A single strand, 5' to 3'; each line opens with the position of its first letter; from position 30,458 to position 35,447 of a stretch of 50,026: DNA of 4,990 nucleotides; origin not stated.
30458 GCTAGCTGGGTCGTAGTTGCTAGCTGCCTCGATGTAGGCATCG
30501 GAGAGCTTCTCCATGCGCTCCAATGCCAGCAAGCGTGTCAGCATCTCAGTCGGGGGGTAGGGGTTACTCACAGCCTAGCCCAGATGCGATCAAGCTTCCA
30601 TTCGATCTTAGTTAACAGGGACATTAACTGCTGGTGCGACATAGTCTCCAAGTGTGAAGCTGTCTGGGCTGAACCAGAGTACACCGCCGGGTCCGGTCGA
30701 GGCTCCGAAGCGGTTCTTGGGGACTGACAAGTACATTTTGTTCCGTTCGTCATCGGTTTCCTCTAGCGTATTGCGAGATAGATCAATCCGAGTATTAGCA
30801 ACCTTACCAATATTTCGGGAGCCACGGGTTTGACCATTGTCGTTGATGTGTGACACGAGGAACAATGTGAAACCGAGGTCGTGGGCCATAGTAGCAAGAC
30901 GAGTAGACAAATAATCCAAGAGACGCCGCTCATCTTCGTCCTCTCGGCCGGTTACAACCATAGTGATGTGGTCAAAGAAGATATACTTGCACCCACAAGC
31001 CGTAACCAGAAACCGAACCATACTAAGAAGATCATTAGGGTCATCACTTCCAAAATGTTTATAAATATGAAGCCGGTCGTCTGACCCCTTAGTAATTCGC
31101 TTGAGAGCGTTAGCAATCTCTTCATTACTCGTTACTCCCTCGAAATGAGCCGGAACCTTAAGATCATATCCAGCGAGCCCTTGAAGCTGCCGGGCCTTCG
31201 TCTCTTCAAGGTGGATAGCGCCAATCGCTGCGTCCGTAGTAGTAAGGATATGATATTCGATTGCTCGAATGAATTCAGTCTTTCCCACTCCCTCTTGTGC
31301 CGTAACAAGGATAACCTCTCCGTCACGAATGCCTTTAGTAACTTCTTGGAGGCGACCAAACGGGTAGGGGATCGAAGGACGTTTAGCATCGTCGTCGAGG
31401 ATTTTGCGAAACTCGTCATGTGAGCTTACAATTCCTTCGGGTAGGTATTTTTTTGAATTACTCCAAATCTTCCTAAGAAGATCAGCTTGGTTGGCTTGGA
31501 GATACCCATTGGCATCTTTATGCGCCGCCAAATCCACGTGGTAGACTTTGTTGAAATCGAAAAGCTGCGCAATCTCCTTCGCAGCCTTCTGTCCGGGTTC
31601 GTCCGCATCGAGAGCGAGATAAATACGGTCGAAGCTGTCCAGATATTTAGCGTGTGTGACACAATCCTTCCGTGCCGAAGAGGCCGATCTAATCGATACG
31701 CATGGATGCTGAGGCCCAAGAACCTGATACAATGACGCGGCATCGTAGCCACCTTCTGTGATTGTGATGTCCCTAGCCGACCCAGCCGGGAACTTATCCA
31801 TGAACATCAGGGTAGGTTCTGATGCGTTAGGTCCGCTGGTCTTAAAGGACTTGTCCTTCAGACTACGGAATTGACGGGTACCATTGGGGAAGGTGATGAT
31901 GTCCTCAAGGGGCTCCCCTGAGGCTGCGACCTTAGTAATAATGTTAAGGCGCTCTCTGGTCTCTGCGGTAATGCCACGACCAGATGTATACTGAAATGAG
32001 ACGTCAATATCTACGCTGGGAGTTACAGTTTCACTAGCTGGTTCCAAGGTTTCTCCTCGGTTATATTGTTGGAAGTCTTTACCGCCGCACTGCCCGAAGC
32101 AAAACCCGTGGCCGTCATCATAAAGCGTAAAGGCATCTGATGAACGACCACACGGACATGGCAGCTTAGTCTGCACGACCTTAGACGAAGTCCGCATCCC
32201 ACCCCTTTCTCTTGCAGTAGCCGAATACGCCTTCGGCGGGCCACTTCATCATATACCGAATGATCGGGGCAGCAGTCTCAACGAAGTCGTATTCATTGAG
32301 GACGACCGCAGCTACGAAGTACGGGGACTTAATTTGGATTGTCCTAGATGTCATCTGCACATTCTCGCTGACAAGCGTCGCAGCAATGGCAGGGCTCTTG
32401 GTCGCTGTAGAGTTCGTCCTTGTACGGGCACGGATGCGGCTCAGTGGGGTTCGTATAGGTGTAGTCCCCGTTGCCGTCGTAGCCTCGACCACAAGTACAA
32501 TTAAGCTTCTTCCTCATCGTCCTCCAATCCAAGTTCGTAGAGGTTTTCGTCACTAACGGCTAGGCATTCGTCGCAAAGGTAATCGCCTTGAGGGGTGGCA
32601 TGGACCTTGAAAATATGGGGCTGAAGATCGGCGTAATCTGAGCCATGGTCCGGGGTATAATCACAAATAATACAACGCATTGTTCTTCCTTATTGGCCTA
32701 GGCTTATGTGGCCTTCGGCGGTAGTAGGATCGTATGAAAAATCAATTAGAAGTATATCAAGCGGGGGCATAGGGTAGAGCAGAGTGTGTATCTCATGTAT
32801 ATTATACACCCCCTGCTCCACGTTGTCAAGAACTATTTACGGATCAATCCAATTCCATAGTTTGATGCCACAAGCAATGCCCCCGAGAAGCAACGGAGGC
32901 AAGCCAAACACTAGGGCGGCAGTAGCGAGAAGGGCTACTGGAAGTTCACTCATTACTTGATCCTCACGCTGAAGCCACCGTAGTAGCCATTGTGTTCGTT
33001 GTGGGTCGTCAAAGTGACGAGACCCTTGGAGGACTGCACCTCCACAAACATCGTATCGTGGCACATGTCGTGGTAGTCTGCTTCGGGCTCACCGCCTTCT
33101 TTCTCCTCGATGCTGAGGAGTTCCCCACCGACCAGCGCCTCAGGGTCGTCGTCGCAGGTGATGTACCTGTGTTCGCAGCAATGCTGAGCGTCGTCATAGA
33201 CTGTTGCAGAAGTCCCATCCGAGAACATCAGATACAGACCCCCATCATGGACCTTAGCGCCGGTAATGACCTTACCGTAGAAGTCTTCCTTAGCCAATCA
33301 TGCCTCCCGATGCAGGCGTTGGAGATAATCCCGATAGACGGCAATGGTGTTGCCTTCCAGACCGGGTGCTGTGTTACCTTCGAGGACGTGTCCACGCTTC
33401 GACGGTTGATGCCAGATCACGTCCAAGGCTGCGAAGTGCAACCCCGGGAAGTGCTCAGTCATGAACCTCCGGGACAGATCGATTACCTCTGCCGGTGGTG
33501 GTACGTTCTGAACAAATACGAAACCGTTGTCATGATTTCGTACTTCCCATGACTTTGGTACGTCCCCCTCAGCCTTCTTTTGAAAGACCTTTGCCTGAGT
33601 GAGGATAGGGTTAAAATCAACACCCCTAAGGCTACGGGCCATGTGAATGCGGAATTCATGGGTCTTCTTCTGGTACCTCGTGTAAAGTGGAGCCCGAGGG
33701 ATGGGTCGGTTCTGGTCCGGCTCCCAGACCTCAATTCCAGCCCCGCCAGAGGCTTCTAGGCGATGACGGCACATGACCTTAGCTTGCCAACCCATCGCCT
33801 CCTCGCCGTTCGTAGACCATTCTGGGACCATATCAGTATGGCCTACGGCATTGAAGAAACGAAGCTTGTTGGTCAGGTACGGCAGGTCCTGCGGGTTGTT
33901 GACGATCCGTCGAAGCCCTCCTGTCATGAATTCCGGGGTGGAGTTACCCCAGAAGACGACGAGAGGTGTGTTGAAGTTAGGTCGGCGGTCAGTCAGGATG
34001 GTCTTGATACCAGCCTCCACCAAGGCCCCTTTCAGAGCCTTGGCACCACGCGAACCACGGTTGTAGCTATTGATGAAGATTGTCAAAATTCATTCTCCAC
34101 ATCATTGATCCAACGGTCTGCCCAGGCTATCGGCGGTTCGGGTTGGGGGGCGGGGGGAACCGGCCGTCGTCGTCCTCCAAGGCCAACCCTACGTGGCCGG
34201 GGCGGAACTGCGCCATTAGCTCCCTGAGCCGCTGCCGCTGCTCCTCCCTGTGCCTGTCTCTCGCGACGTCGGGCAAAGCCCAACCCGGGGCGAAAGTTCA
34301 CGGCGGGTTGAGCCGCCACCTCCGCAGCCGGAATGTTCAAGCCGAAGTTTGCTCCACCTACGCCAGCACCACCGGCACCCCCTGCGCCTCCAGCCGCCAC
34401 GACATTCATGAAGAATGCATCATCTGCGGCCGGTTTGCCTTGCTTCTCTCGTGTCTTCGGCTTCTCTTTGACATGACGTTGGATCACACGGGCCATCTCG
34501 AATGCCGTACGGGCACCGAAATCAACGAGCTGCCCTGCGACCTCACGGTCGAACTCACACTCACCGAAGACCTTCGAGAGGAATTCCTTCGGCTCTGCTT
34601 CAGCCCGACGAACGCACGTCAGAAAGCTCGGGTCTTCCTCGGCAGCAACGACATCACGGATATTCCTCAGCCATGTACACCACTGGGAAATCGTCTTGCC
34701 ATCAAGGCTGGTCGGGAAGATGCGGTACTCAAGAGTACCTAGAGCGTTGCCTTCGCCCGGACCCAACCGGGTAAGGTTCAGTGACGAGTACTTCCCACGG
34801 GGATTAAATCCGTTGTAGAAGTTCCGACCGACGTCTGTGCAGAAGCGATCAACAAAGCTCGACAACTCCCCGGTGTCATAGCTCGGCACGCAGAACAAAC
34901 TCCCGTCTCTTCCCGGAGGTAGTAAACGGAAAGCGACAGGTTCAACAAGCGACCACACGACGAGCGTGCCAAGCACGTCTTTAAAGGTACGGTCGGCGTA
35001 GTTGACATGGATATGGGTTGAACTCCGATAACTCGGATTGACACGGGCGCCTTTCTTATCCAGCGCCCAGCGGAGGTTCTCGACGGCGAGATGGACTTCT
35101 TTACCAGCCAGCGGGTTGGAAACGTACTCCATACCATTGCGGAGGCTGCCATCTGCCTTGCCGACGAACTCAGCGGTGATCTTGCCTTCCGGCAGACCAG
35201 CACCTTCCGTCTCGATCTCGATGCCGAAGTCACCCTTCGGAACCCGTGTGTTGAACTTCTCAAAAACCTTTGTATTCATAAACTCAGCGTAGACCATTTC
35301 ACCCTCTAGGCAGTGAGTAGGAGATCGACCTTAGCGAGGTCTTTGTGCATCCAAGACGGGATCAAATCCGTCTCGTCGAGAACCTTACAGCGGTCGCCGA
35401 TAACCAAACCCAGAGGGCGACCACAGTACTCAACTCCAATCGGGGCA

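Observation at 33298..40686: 7.4-kb phage cluster of amide-bond and gamma-glutamyl enzymes with no assignable product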

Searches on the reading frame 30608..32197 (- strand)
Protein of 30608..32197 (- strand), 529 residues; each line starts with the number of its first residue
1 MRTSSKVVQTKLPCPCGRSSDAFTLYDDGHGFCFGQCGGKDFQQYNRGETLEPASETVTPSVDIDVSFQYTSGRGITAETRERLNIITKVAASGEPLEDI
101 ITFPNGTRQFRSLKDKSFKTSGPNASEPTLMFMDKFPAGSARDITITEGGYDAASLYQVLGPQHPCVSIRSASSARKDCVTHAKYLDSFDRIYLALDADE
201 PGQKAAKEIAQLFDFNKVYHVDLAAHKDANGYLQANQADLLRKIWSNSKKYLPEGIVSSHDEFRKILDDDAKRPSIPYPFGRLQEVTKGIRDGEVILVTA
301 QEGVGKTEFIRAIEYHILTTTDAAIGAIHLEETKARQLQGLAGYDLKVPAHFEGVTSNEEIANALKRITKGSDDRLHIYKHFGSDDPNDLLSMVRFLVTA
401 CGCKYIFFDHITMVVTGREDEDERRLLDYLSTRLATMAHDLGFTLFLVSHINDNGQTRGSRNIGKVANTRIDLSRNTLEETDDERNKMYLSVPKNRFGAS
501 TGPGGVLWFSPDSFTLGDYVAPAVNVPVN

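Call 21: search_protein_families(library=phrogs, proteins=[window:30608-32197:-], max_evalue=0.001)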
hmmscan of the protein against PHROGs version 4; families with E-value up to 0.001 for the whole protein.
window:30608-32197:- (529 aa): 6 families
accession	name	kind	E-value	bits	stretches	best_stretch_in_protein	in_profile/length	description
phrog_239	-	DNA, RNA and nucleotide metabolism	4.2e-116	390.8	1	5-513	36-593/801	DNA primase/helicase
phrog_19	-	DNA, RNA and nucleotide metabolism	1.4e-21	78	1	254-502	313-565/621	DnaB-like replicative helicase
phrog_243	-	DNA, RNA and nucleotide metabolism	5.3e-11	43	1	404-502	144-248/273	DnaB-like replicative helicase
phrog_47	-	DNA, RNA and nucleotide metabolism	1.3e-08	34.9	1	68-269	151-355/947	DNA primase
phrog_849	-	DNA, RNA and nucleotide metabolism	1.8e-08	34.8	1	72-242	154-337/435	DNA primase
phrog_5482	-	unknown function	2.8e-05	24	1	292-459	50-220/341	-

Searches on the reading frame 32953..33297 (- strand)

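Call 21: search_protein_families(library=phrogs, proteins=[window:32953-33297:-], max_evalue=0.001)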
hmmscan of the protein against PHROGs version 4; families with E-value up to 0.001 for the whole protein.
window:32953-33297:- (114 aa): 1 family
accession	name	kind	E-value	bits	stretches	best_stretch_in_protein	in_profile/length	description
phrog_2650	-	unknown function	1.1e-14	55.6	1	3-108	11-126/192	-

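Call 48: search_protein_families(library=pfam, proteins=[window:32953-33297:-], max_evalue=0.01)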
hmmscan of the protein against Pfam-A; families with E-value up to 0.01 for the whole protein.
window:32953-33297:- (114 aa): 1 family
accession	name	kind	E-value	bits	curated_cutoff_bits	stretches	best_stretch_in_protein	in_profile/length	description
PF24240.1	DUF7448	-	1.4e-16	61.2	27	1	5-108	2-100/104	Domain of unknown function (DUF7448)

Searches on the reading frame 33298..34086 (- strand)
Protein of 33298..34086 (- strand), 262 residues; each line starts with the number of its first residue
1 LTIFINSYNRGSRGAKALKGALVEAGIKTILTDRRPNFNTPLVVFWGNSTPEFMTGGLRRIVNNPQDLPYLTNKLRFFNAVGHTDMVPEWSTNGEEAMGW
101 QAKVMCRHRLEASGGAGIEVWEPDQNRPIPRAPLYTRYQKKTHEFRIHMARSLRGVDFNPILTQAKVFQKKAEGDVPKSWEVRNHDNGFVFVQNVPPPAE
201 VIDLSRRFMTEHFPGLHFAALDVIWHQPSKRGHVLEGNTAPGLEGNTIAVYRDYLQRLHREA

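Call 3: search_protein_families(library=pfam, proteins=[window:33298-34086:-], max_evalue=0.1)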
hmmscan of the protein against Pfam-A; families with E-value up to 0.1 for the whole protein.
window:33298-34086:- (262 aa): 0 families

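Call 6: search_protein_families(library=phrogs, proteins=[window:33298-34086:-], max_evalue=0.01)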
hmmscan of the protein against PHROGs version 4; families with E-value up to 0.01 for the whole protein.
window:33298-34086:- (262 aa): 1 family
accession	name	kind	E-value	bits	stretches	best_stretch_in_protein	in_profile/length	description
phrog_2599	-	moron, auxiliary metabolic gene and host takeover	1.7e-41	143.7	1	1-259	43-306/708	ribosomal protein S6 glutaminyl transferase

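Call 40: search_solved_structures(query=window:33298-34086:-, max_evalue=10, show_alignments=1)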
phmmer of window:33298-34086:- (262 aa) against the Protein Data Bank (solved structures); distinct sequences matched with E-value up to 10: 2.
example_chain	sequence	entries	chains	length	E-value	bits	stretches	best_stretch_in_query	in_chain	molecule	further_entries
1wmv_A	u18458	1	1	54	0.47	12.6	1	169-205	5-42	WW domain containing oxidoreductase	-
3fay_A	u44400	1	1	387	1.9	10.7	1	5-56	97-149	Ras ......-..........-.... protein IQGAP1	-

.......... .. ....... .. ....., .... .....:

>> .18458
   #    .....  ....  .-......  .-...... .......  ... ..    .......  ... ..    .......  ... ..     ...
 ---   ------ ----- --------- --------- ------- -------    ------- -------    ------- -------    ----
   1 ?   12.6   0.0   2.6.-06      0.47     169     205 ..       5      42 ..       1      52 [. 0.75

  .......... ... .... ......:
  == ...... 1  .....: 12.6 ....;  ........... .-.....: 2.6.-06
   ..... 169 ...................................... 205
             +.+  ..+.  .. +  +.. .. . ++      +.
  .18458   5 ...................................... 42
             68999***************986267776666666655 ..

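Call 42: search_solved_structures(query=A4, max_evalue=10, show_alignments=2)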
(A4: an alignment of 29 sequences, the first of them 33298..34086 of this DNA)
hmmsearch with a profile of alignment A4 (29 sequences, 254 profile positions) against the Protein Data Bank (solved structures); distinct sequences matched with E-value up to 10: 31.
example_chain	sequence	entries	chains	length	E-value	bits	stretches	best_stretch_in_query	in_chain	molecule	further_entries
7qyr_A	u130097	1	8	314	6.1e-07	32.3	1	42-238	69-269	Probable alpha-L-glutamate ligase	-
7qys_A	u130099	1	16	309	8.4e-07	31.8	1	42-243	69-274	Probable alpha-L-glutamate ligase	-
5zct_A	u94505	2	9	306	3.6e-06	29.7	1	43-238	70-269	Ribosomal protein S6--L-glutamate ligase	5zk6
4iwx_A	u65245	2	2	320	4.2e-06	29.5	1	42-238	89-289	Ribosomal protein S6 modification protein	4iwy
7mgv_A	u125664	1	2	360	0.00014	24.5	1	61-233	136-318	CdnC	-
7m4s_A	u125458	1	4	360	0.0036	19.9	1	58-231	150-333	AMdnB protein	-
4zqi_A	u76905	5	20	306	0.0049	19.5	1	193-240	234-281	D-alanine--D-alanine ligase | D-alanine-D-alanine ligase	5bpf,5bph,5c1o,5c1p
3v4z_A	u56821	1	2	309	0.005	19.5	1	193-240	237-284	D-alanine--D-alanine ligase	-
5ig8_A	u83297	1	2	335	0.0091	18.6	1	59-231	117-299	ATP grasp ligase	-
8evy_B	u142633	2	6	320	0.035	16.7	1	194-240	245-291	D-alanine--D-alanine ligase B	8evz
5ig9_A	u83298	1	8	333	0.05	16.2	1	187-231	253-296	ATP grasp ligase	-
3vpb_A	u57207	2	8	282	0.088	15.4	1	189-246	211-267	Putative acetylornithine deacetylase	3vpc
4eg0_A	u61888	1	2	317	0.098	15.2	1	193-239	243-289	D-alanine--D-alanine ligase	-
2odt_X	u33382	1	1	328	0.19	14.3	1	194-238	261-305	Inositol-tetrakisphosphate 1-kinase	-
13lz_A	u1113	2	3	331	0.19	14.3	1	194-238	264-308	Inositol-tetrakisphosphate 1-kinase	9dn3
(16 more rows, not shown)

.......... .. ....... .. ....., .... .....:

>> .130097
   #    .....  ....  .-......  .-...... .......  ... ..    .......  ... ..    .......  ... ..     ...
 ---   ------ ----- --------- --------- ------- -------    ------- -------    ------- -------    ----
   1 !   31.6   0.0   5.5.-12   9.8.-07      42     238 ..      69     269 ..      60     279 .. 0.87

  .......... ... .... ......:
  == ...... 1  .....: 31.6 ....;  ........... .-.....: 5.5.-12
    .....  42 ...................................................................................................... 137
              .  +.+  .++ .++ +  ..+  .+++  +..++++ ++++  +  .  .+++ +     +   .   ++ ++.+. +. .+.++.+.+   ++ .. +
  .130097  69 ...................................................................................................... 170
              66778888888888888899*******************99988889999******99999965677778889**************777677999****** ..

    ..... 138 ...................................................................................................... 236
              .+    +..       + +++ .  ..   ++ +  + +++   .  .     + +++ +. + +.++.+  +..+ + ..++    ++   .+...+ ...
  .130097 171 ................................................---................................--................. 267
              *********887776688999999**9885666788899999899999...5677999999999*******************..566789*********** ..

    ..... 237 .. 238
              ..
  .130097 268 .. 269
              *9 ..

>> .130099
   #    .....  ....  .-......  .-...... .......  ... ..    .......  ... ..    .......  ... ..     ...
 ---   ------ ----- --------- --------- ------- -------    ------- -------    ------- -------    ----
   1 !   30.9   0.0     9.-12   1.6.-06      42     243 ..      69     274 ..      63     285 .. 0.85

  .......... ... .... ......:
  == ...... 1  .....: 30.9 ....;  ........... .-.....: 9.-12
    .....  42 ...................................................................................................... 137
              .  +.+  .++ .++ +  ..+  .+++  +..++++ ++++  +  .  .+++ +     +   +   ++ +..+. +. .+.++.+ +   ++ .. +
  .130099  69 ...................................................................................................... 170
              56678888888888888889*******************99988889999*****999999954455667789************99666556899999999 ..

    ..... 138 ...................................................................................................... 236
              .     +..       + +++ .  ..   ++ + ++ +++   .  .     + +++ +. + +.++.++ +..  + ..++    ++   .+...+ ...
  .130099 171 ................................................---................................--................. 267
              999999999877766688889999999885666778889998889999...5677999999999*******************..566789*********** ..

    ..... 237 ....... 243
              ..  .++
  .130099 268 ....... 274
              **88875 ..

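Call 82: search_protein_families(library=ncbifam, proteins=[window:33298-34086:-], max_evalue=0.01)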
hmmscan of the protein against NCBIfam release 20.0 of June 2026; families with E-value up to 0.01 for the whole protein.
window:33298-34086:- (262 aa): 0 families

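Call 106: search_protein_families(library=padloc, proteins=[window:33298-34086:-], max_evalue=0.01)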
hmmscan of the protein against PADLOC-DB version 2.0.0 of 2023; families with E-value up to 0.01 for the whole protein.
window:33298-34086:- (262 aa): 0 families

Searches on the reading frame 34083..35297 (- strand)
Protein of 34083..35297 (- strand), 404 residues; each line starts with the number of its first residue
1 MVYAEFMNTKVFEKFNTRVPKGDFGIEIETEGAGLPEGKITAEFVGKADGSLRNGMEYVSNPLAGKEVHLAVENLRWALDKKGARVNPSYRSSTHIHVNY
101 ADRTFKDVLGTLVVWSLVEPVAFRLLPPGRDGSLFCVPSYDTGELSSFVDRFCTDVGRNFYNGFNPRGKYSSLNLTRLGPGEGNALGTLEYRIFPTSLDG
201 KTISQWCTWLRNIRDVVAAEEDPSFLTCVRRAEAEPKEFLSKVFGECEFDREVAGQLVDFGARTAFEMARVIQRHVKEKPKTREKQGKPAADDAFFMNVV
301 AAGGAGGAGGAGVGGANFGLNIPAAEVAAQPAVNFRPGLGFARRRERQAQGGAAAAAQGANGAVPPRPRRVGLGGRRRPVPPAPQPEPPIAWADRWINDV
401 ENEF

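Call 3: search_protein_families(library=pfam, proteins=[window:34083-35297:-], max_evalue=0.1)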
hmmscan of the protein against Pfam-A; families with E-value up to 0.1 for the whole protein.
window:34083-35297:- (404 aa): 2 families
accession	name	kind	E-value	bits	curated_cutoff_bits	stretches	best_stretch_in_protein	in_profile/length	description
PF12224.13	Amidoligase_2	-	1.4e-10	41.9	22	1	53-212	73-243/245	Putative amidoligase enzyme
PF18859.6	acVLRF1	-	0.098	13.3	27.1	1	341-378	47-84/130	Actinobacteria/chloroflexi VLRF1 release factor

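Call 6: search_protein_families(library=phrogs, proteins=[window:34083-35297:-], max_evalue=0.01)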
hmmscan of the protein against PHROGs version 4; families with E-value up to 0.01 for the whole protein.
window:34083-35297:- (404 aa): 4 families
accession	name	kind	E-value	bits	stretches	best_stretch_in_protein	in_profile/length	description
phrog_7469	-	other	3.8e-33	116.3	1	9-246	2-237/357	amidoligase enzyme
phrog_7631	-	other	2.1e-20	74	1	14-193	19-192/394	amidoligase enzyme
phrog_2443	-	other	2.2e-06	27.5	1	49-207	204-352/801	amidoligase enzyme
phrog_38711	-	unknown function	3.2e-06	27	1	25-196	194-360/568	-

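Call 45: search_solved_structures(query=window:34083-35297:-, max_evalue=10, show_alignments=1)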
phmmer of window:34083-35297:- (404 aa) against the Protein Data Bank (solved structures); distinct sequences matched with E-value up to 10: 7.
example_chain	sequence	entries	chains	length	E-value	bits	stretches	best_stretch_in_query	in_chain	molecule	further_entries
7awe_I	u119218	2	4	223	0.32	13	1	160-196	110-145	Proteasome subunit beta type-10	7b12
6avo_B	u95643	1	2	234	0.35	12.9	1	160-196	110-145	Proteasome subunit beta type-10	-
6e5b_H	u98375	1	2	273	0.43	12.6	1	160-196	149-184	Proteasome subunit beta type-10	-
3unf_H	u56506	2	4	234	0.57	12.2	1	164-196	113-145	Proteasome subunit beta type-10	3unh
8ysx_E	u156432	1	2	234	1.2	11.1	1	161-196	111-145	Proteasome subunit beta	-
8yvg_E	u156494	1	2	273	1.6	10.8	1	161-196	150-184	Proteasome subunit beta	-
3izo_A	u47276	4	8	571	2.3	10.2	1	303-366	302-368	Penton protein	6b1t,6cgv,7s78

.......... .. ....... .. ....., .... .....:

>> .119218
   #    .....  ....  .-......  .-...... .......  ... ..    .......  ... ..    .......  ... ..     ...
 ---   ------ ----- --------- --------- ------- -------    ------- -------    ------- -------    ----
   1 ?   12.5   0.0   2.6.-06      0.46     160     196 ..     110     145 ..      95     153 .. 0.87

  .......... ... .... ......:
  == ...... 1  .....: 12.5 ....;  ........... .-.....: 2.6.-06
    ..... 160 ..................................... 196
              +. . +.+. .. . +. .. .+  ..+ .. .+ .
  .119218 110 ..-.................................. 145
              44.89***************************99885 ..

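Call 82: search_protein_families(library=ncbifam, proteins=[window:34083-35297:-], max_evalue=0.01)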
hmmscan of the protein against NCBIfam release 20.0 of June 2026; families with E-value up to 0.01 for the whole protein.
window:34083-35297:- (404 aa): 0 families

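Call 106: search_protein_families(library=padloc, proteins=[window:34083-35297:-], max_evalue=0.01)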
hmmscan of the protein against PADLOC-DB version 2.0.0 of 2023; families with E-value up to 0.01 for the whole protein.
window:34083-35297:- (404 aa): 0 families
